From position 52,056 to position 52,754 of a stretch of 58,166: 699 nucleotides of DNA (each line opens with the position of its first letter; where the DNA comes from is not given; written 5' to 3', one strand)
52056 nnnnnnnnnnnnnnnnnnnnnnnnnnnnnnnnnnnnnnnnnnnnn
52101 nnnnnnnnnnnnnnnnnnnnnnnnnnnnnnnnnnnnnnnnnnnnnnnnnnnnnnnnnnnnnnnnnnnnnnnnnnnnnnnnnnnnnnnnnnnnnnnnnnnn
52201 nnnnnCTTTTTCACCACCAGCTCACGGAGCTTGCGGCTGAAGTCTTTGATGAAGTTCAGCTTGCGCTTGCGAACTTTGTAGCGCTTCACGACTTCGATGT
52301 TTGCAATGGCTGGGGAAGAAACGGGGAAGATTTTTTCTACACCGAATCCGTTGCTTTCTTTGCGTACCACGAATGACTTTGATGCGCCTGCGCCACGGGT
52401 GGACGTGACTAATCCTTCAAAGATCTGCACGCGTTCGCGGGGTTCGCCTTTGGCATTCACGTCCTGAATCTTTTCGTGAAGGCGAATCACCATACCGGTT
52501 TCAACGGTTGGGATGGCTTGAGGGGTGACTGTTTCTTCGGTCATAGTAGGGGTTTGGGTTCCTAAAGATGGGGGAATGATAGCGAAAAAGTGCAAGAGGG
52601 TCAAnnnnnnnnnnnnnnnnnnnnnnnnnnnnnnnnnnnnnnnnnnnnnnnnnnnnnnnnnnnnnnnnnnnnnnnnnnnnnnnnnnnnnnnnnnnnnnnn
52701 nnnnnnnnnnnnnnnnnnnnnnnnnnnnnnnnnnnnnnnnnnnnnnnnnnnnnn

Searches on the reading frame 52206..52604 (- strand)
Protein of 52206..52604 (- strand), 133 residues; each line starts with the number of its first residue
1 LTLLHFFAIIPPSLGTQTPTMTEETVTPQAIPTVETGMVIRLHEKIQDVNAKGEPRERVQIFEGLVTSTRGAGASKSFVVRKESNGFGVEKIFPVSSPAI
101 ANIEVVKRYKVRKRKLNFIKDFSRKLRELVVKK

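Call 51: search_protein_families(library=pfam, proteins=[window:52206-52604:-], max_evalue=0.001)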
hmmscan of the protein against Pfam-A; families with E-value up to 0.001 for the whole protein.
window:52206-52604:- (133 aa): 1 family
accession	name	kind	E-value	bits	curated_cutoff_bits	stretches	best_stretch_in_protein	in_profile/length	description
PF01245.26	Ribosomal_L19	-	3.5e-26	91.8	22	1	23-126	7-105/111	Ribosomal protein L19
